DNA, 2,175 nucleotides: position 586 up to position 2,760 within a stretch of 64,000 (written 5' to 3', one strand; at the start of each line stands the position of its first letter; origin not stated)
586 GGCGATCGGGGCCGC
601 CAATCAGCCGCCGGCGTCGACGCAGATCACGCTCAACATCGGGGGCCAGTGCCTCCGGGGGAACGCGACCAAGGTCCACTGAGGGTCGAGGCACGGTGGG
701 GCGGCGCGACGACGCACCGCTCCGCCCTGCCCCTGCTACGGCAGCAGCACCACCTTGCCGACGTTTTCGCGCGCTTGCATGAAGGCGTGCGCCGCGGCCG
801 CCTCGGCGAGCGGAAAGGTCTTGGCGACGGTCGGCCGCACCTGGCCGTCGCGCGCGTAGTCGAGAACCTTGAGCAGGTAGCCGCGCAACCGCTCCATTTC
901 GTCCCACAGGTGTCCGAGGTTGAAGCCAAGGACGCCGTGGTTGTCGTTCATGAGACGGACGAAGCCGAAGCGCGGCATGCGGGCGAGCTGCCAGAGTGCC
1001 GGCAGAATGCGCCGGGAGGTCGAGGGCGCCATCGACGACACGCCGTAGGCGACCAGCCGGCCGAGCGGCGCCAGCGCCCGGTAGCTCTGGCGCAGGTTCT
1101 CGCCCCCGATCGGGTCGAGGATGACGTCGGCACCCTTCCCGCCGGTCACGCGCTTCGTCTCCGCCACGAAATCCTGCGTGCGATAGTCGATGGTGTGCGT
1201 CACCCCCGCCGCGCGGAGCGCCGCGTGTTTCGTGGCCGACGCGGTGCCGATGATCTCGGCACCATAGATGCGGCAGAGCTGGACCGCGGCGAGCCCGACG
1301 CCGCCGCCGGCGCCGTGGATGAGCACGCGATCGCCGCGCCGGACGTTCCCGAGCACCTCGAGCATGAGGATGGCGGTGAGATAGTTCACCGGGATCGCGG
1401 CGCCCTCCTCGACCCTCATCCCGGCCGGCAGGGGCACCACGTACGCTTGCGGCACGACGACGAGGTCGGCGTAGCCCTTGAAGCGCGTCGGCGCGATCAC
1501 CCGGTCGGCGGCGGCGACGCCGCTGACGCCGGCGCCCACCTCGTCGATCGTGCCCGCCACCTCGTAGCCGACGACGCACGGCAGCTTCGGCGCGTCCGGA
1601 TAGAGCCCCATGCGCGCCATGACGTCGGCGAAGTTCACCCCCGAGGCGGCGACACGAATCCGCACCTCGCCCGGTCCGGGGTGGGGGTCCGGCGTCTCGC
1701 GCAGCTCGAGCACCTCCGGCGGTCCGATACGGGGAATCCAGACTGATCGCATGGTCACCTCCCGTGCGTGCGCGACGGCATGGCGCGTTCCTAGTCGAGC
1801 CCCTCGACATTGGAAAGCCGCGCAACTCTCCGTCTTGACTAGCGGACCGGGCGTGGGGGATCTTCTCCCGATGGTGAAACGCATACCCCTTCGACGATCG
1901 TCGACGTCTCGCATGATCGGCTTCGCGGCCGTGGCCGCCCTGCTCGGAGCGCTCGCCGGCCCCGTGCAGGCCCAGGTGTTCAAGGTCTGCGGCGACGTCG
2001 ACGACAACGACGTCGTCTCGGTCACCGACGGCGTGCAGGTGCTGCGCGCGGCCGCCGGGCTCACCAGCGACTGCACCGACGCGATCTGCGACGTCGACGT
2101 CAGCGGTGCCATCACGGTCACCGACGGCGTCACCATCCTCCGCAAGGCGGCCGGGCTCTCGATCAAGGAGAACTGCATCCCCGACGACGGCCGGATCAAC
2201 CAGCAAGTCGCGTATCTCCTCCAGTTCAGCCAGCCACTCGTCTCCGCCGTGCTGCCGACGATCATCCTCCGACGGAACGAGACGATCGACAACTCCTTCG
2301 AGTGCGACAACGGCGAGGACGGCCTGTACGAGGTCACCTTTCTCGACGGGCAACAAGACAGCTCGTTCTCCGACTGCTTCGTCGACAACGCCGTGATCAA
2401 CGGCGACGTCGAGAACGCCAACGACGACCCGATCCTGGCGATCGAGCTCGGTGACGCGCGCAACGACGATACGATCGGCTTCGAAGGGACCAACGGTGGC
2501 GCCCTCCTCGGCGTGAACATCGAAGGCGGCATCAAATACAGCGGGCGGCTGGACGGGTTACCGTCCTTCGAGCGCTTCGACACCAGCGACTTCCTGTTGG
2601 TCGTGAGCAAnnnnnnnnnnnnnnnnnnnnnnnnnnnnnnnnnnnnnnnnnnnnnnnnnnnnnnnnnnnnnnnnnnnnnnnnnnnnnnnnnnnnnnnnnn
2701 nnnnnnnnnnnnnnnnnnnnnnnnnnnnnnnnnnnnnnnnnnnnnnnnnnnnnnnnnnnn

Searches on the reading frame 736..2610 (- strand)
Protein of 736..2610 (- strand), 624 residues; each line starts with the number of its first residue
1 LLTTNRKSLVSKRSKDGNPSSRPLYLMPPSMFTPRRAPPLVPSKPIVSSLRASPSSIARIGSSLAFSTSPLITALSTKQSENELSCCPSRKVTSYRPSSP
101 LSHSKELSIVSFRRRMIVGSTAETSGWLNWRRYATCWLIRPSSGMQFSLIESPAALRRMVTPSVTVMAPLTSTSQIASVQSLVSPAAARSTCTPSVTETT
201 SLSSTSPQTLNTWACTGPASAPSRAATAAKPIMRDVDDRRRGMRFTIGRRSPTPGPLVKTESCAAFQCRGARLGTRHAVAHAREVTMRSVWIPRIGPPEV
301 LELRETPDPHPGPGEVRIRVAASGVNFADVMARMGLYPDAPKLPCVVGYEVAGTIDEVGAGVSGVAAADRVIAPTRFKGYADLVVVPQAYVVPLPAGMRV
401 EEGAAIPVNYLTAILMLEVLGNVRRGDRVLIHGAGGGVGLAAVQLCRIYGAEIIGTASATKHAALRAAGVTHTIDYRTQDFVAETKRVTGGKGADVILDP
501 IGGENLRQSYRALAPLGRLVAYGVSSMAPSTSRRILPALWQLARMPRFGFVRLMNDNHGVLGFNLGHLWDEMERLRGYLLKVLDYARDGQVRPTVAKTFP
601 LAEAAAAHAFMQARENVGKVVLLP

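Call 54: search_protein_families(library=ncbifam, proteins=[window:736-2610:-])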
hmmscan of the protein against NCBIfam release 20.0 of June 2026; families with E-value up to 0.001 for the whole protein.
window:736-2610:- (624 aa): 23 families
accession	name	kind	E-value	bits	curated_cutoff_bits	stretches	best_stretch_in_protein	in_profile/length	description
TIGR02824.1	quinone_pig3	subfamily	2.8e-73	246.8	296.8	2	287-524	1-239/325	putative NAD(P)H quinone oxidoreductase, PIG3 family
NF008024.0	PRK10754.1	subfamily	2.8e-41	141.6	348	1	294-528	9-244/327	NADPH:quinone reductase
NF041183.1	Pks2_ls1_myc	equivalog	3.2e-39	133.7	2400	1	284-622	1404-1727/2086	sulfolipid-1 biosynthesis phthioceranic/hydroxyphthioceranic acid synthase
NF010344.0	PRK13771.1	subfamily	9.2e-33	113.6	349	2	380-523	118-255/334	putative alcohol dehydrogenase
NF041172.1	AcrlCoa_red_Thmprot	equivalog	3.1e-29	102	500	2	382-524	120-257/334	acryloyl-CoA reductase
TIGR03451.1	mycoS_dep_FDH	equivalog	2.7e-23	82.4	512.9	2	421-526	172-279/358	S-(hydroxymethyl)mycothiol dehydrogenase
TIGR02823.1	oxido_YhdH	subfamily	6.8e-22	77.7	297.25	1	312-526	25-245/324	acrylyl-CoA reductase family protein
TIGR01751.1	crot-CoA-red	equivalog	6.3e-21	74.5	378.55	1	375-483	137-248/398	crotonyl-CoA carboxylase/reductase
TIGR02817.1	adh_fam_1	subfamily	1.2e-19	71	284.05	1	300-519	16-243/336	zinc-binding alcohol dehydrogenase family protein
TIGR03989.1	Rxyl_3153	subfamily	2.7e-19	69.7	440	2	380-530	141-294/370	NDMA-dependent alcohol dehydrogenase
NF041097.1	keto_inos_dh_IolM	equivalog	6.8e-17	61.2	450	2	416-524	197-312/389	scyllo-inosose 3-dehydrogenase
NF003808.0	PRK05396.1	equivalog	3.4e-15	55.8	380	2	380-523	121-263/341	L-threonine 3-dehydrogenase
TIGR00692.1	tdh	equivalog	2.7e-13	49.7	458.35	2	380-524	119-262/340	L-threonine 3-dehydrogenase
NF007489.0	PRK10083.1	equivalog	6.7e-13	48.3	376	1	295-371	6-81/339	Zn-dependent oxidoreductase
NF051456.1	acrylyl_AcuI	equivalog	3.9e-12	45.6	440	1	313-524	27-243/325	acrylyl-CoA reductase (NADPH)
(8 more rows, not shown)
